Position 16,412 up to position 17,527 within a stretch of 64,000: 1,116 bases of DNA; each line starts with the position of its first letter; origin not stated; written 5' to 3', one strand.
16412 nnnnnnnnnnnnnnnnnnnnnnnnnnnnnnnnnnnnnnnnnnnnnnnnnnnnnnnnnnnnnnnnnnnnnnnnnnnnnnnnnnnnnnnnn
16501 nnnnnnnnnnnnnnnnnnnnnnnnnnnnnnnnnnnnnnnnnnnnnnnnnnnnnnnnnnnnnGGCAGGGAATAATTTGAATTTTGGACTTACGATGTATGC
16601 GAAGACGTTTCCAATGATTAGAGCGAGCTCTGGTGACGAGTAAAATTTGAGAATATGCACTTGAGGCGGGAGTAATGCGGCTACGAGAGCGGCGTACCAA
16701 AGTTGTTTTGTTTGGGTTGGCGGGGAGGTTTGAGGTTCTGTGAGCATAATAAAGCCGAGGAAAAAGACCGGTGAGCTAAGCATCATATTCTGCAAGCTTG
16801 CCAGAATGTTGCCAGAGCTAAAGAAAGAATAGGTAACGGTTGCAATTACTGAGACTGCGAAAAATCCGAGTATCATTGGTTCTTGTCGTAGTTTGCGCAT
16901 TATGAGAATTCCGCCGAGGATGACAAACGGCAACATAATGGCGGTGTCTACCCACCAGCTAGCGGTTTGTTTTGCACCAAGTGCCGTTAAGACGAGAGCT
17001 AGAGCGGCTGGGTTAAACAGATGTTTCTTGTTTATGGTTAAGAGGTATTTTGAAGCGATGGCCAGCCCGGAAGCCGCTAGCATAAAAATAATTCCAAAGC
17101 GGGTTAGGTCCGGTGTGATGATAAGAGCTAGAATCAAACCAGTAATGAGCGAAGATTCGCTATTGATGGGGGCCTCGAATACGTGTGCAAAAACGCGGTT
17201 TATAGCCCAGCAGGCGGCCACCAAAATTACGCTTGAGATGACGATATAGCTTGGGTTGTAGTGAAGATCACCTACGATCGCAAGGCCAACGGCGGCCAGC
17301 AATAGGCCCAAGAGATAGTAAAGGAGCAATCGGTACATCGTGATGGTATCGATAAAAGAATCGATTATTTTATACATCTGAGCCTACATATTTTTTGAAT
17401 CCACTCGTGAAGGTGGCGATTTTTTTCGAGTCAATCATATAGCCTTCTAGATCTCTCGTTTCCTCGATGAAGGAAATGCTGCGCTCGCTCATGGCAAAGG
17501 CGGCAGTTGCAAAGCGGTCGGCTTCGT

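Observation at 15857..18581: Three-gene flavin module: FMN-binding (SGAT) lipoprotein-like protein, ApbE flavin transferase, membrane-embedded FNR-like NAD(P)H oxidoreductase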

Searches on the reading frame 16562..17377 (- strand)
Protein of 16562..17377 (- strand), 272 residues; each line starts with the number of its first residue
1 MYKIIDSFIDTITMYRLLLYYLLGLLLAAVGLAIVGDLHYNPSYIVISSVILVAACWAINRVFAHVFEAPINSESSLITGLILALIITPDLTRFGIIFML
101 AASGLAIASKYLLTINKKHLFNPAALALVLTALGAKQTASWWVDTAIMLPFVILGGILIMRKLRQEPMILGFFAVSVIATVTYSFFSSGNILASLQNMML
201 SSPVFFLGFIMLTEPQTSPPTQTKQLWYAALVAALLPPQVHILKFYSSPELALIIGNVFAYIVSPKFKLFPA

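Call 23: search_solved_structures(query=A2, max_evalue=1, show_alignments=2)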
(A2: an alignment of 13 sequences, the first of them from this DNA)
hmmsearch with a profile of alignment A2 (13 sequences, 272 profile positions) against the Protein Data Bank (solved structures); distinct sequences matched with E-value up to 1: 1.
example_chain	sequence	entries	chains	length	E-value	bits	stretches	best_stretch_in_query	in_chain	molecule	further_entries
8ahx_D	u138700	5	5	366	0.013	18.2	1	152-254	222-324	Ion-translocating oxidoreductase complex subunit D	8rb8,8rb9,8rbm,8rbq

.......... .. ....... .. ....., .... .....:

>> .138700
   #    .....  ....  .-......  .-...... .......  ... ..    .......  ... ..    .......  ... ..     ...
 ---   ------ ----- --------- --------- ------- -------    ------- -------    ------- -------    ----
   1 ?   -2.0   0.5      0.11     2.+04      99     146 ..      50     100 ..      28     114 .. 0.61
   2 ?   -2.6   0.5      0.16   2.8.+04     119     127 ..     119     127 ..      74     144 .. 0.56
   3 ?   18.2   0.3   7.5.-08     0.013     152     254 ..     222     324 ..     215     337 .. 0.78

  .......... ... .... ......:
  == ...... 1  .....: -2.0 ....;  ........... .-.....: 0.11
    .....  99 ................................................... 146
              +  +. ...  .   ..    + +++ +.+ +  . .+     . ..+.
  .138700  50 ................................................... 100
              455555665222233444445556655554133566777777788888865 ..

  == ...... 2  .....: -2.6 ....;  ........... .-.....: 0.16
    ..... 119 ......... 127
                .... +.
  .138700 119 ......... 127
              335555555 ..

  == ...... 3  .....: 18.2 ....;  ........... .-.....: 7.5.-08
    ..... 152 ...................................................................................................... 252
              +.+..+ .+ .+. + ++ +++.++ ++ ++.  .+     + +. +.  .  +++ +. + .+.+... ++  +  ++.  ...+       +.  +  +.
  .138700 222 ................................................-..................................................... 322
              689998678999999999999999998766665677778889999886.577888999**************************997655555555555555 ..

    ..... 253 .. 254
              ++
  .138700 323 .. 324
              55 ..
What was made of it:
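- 16577..17377 (-): NqrB/RnfD-like domain (residues 1-267), about 10 TM helices, N-in/C-in. It has no SGAT-type flavinylation site. Its invariant motifs are KH(I/L)FNPAA (119-125) and TEPxTSP (213-219). A profile search against PDB finds RnfD 8ahx_D at E 0.013 (call 23).
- Tried and rejected: The TM-domain profile against PDB sequences gave only a weak RnfD hit, E 0.013 (call 23).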

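Call 49: predict_structure(alignment_id=A2)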
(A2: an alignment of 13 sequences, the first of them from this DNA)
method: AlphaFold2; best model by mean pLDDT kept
length: 272 residues; sequences in the alignment: 13
mean_pLDDT: 69.7   pTM: 0.74
mean pLDDT of the five models: 69.7, 67.0, 63.5, 63.5, 63.1
residues with pLDDT >= 90: 6; 70-90: 144; 50-70: 96; < 50: 26
segments of 3 or more residues with pLDDT < 50: 134-139, 242-252, 269-272
pLDDT, mean of each block of 10 residues (from residue 1): 68 82 89 82 89 88 75 77 78 77 73 53 54 48 66 81 76 77 75 71 66 64 65 61 46 55 54 39
secondary structure, 60 per line:
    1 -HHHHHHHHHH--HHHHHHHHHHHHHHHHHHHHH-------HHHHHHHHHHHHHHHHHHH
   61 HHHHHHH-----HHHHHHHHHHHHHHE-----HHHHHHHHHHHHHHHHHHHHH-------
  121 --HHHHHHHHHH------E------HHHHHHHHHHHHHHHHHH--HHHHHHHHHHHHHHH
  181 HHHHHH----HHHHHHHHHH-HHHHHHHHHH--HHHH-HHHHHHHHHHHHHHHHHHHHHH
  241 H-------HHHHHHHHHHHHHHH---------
elements in order: H2-11 H14-34 H42-67 H73-86 H93-113 H123-132 H146-163 H166-186 H191-200 H202-211 H214-217 H219-241 H249-263

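Call 52: fold_search(model_id=the predicted structure, library=pdb)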
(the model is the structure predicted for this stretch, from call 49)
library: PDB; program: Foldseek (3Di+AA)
matches with E <= 10: 191; with E <= 0.001: 1
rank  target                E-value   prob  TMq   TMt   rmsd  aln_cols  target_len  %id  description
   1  9eri_D                3.2e-04  1.00  0.60  0.53   5.9       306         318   16  Cryo-EM structure of sodium pumping Rnf complex from Acetobacterium woodii bound to NADH (released 2025-03-05)
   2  8rbq_D                5.4e-03  1.00  0.60  0.55   5.7       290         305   17  Cryo-EM structure of the NADH:ferredoxin oxidoreductase RNF from Azotobacter vinelandii, dithionite reduced (released 2024-06-26)
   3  8ahx_D                1.3e-02  1.00  0.61  0.50   6.0       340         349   13  Cryo-EM structure of the nitrogen-fixation associated NADH:ferredoxin oxidoreductase RNF from Azotobacter vinelandii (released 2023-11-01)
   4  7zc6_D                2.5e-02  1.00  0.54  0.49  10.7       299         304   13  Na+ - translocating ferredoxin: NAD+ reductase (Rnf) of C. tetanomorphum (released 2022-09-28)
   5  9ud3_B                4.5e-02  0.98  0.45  0.34  11.4       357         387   13  Cryo-EM structure of Na+-translocating NADH-ubiquinone oxidoreductase NqrB-T236Y mutant from Vibrio cholerae (released 2025-06-25)
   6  9lrr_B                9.9e-02  0.97  0.49  0.35  11.2       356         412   15  Cryo-EM structure of Na+-translocating NADH-ubiquinone oxidoreductase NqrB-G141A mutant from Vibrio cholerae with boun (released 2025-04-23)
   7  7xk6_B                3.4e-01  0.90  0.52  0.37   8.2       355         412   15  Cryo-EM structure of Na+-pumping NADH-ubiquinone oxidoreductase from Vibrio cholerae, with aurachin D-42 (released 2022-07-20)
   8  4ezc_A                4.4e-01  0.57  0.40  0.34  10.5       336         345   12  Crystal Structure of the UT-B Urea Transporter from Bos Taurus (released 2012-06-27)
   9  6qd5                  7.1e-01  0.57  0.43  0.35   9.2       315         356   14  X-ray Structure of the Human Urea Channel SLC14A1/UT1 (released 2019-01-09)
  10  8blp_A                7.1e-01  0.35  0.35  0.30  10.7       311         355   14  Human Urea Transporter UT-B/UT1 in Complex with Inhibitor UTBinh-14 (released 2023-10-04)
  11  5azd_D                7.8e-01  0.10  0.20  0.22  18.8       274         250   14  Crystal structure of thermophilic rhodopsin. (released 2016-04-27)
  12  6bpl_A                8.2e-01  0.04  0.12  0.07  24.5       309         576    9  E. coli MsbA in complex with LPS and inhibitor G907 (released 2018-05-02)
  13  6eu6                  9.0e-01  0.16  0.22  0.15  17.6       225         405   12  Sensor Amt Protein (released 2018-01-24)
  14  5azd_B                9.4e-01  0.08  0.20  0.21  18.0       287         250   16  Crystal structure of thermophilic rhodopsin. (released 2016-04-27)
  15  9r21_A                9.9e-01  0.04  0.12  0.14  17.4       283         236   12  Cryo-EM structure of the flotillin-associated rhodopsin PsFAR in detergent micelle (released 2025-07-23)
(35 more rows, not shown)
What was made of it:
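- Fold: the membrane domain's best PDB matches are RnfD, then NqrB (call 52). After those subunits, the next fold matches are urea and ammonium channels (call 52).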
